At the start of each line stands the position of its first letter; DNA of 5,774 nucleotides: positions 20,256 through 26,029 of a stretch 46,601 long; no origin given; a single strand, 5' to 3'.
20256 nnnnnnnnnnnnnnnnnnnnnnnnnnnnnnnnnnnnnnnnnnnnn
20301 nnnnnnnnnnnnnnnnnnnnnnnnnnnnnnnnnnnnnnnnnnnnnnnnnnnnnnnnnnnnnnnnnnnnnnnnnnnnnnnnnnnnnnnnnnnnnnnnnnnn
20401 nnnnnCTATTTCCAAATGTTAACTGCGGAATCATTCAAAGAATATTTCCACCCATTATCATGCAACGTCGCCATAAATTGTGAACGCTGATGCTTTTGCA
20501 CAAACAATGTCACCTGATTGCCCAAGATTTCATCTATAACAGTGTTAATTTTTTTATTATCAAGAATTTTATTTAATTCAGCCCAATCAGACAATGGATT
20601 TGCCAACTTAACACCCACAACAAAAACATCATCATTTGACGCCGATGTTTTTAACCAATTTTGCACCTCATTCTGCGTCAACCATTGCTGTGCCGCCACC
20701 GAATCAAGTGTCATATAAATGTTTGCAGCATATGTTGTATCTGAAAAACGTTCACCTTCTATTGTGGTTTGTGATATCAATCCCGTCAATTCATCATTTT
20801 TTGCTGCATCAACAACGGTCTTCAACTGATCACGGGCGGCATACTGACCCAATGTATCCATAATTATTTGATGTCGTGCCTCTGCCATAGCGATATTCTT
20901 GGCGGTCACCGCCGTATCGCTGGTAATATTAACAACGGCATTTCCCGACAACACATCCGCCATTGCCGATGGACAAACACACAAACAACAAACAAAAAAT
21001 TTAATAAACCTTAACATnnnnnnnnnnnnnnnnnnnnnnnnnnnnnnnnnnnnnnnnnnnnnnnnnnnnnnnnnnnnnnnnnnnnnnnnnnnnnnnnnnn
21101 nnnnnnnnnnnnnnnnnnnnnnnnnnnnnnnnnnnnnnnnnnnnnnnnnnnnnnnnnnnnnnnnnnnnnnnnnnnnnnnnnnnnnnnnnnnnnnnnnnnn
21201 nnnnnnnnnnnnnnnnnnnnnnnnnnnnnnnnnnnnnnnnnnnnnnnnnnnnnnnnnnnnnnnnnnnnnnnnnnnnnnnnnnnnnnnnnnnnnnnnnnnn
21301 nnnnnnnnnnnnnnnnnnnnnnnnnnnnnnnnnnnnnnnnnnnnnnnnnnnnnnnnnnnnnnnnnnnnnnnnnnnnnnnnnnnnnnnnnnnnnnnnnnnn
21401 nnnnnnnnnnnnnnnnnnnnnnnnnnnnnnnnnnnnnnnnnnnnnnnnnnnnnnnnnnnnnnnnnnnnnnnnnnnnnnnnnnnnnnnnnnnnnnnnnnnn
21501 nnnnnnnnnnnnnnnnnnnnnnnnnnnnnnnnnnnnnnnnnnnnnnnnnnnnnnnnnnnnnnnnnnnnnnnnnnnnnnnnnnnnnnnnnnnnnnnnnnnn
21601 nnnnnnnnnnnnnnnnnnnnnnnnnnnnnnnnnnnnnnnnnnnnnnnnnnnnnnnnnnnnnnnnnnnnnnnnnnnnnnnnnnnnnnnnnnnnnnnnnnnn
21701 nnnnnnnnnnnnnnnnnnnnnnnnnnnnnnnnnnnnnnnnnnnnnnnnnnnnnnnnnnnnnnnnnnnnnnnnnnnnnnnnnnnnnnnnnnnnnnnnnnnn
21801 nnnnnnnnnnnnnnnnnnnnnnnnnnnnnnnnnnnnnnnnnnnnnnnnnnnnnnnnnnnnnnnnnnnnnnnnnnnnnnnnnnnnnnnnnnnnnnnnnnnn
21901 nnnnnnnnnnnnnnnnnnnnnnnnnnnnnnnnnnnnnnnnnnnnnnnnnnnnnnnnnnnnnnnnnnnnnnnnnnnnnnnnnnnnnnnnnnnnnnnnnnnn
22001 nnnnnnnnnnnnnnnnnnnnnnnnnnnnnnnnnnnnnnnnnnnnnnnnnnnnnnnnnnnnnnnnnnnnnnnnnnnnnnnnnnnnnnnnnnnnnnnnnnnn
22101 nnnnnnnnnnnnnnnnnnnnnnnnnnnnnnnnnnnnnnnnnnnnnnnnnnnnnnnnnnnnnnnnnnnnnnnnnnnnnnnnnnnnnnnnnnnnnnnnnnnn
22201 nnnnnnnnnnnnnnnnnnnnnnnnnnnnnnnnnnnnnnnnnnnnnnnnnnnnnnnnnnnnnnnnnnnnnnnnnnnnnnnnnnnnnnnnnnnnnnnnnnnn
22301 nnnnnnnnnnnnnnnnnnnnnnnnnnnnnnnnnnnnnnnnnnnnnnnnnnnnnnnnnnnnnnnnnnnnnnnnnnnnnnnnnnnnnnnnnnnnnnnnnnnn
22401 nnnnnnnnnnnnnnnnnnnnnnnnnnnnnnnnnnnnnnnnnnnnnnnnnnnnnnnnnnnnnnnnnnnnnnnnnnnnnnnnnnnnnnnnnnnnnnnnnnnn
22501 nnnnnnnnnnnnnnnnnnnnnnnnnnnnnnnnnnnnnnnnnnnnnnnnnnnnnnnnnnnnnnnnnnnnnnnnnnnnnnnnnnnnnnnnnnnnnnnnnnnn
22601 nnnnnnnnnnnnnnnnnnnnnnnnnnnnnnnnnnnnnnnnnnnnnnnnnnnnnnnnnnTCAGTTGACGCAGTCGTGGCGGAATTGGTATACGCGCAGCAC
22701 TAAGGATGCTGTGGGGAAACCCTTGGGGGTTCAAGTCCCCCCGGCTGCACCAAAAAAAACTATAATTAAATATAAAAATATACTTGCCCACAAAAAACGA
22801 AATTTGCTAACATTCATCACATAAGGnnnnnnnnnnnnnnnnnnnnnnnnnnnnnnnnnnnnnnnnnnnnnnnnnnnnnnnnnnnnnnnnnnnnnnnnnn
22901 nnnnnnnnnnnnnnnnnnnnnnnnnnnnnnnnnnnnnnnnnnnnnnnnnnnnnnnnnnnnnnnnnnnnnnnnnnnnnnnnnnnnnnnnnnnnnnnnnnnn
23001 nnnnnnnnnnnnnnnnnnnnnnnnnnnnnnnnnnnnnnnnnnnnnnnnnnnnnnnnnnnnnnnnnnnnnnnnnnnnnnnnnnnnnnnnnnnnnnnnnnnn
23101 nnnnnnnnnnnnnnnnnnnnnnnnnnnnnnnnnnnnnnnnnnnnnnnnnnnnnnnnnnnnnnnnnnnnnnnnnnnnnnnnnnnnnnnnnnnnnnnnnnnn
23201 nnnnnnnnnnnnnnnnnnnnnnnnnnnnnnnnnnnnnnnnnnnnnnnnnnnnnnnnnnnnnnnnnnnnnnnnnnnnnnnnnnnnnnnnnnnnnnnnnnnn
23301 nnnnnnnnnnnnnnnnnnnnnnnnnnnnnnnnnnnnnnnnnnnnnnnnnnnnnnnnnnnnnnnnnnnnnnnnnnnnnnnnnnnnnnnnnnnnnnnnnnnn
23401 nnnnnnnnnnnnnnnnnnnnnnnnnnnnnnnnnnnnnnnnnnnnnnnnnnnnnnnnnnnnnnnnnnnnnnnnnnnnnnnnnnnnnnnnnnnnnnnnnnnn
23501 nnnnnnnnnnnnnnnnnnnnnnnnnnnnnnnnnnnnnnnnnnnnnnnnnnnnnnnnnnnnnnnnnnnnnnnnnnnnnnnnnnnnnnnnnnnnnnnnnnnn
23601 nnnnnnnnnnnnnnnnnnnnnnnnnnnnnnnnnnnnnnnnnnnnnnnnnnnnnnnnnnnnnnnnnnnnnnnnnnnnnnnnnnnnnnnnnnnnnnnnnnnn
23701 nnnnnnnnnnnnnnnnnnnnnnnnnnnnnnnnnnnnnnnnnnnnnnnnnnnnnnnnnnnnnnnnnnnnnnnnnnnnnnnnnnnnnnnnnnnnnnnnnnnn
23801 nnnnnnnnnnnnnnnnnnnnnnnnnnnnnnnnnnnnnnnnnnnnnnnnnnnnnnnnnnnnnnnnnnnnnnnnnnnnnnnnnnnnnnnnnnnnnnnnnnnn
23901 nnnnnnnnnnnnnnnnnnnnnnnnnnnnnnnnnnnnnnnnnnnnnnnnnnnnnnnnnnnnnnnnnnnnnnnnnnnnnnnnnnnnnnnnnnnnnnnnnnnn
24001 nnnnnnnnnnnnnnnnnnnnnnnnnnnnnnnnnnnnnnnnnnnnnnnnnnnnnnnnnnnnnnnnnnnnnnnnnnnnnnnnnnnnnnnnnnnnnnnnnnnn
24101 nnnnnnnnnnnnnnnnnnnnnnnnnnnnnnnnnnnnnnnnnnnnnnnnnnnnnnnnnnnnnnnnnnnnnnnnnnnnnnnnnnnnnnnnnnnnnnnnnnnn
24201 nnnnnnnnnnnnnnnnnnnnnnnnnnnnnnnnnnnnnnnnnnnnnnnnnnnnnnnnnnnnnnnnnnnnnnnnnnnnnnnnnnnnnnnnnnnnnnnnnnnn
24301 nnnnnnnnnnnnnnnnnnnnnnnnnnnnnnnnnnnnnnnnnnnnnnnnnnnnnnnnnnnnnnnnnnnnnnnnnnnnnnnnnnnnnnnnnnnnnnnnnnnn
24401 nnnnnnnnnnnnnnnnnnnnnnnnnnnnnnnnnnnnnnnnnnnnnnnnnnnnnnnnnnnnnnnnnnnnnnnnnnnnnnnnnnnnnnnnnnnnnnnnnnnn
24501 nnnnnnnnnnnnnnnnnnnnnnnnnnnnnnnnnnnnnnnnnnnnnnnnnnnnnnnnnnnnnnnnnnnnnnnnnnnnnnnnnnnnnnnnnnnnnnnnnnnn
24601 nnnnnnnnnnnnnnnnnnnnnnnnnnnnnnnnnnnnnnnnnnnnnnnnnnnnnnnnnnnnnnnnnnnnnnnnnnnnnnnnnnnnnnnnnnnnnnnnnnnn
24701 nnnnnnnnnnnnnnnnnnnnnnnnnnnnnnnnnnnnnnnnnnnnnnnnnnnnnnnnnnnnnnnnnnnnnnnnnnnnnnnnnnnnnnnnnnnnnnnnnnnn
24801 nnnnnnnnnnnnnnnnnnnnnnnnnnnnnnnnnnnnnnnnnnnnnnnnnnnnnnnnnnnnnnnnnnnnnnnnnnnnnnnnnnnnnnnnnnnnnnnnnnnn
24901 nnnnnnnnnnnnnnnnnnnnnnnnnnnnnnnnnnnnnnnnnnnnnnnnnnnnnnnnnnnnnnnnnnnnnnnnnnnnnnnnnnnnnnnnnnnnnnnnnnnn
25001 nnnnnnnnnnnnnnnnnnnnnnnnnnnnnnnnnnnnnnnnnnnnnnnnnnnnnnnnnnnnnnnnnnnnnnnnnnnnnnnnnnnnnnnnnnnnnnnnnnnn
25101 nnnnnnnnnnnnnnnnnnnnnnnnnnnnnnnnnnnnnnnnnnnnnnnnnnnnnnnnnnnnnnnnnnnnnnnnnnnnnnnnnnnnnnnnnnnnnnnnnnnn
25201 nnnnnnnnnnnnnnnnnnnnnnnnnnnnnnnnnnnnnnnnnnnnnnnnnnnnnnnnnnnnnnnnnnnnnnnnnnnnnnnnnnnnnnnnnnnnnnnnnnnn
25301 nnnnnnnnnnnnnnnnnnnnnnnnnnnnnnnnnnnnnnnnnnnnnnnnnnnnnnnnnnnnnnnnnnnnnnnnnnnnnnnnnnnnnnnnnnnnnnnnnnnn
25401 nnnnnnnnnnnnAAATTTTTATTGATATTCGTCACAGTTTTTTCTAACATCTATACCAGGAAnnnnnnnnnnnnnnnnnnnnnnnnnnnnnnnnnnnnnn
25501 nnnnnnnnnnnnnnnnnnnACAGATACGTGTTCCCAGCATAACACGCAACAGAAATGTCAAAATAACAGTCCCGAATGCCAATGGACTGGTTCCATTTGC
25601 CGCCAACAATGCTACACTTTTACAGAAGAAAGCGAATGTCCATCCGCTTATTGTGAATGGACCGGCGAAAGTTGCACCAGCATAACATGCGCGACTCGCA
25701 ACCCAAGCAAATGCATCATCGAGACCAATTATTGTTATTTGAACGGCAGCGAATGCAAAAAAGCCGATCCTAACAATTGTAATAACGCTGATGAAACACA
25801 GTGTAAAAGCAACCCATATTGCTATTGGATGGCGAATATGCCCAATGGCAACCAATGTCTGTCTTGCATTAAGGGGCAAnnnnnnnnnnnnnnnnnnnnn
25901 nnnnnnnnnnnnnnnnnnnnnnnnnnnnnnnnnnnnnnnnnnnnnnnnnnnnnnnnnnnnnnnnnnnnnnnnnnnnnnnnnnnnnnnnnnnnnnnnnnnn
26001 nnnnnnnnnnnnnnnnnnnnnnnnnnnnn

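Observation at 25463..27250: Eukaryote-like cysteine-rich repeat protein (CXXC/furin-like modules)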

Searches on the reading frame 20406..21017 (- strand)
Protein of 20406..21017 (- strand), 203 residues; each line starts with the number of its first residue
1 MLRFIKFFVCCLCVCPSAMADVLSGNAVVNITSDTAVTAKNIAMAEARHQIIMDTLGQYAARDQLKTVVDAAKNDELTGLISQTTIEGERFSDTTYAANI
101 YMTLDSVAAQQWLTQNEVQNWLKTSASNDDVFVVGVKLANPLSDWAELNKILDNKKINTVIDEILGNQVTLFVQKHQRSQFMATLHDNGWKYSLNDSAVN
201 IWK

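Call 18: search_protein_families(library=pfam, proteins=[window:20406-21017:-], max_evalue=1)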
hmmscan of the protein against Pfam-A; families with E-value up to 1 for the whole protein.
window:20406-21017:- (203 aa): 2 families
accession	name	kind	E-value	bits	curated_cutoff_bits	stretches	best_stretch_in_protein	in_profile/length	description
PF02244.21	Propep_M14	-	0.069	13.7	22.1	1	164-194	31-61/73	Carboxypeptidase activation peptide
PF03773.19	ArsP_1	-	0.14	11.8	32.3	1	69-161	145-211/294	Predicted permease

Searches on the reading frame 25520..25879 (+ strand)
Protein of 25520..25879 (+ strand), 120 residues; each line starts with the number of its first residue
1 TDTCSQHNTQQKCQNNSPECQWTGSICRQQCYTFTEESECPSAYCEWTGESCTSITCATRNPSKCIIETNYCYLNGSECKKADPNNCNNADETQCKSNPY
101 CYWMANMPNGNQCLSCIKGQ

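Call 30: search_protein_families(library=pfam, proteins=[window:25520-25879:+], max_evalue=10)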
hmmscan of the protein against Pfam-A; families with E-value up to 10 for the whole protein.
seq(120 aa): 1 family
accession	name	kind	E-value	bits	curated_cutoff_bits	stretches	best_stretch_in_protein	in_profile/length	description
PF10659.14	Trypan_glycop_C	-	1.1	10.1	21.4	1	1-30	52-85/104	Trypanosome variant surface glycoprotein C-terminal domain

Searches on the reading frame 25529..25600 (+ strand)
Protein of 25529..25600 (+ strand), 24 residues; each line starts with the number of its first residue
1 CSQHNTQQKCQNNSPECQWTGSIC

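Call 63: search_solved_structures(query=A7, max_evalue=10, show_alignments=3)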
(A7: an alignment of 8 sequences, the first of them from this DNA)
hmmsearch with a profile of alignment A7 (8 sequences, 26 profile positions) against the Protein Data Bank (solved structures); distinct sequences matched with E-value up to 10: 2.
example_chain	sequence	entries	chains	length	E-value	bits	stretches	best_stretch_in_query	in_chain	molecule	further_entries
3oj3_I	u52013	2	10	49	0.41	14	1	8-24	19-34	Tumor necrosis factor alpha-induced protein 3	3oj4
2eqe_A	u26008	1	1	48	0.41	14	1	8-24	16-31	Tumor necrosis factor, alpha-induced protein 3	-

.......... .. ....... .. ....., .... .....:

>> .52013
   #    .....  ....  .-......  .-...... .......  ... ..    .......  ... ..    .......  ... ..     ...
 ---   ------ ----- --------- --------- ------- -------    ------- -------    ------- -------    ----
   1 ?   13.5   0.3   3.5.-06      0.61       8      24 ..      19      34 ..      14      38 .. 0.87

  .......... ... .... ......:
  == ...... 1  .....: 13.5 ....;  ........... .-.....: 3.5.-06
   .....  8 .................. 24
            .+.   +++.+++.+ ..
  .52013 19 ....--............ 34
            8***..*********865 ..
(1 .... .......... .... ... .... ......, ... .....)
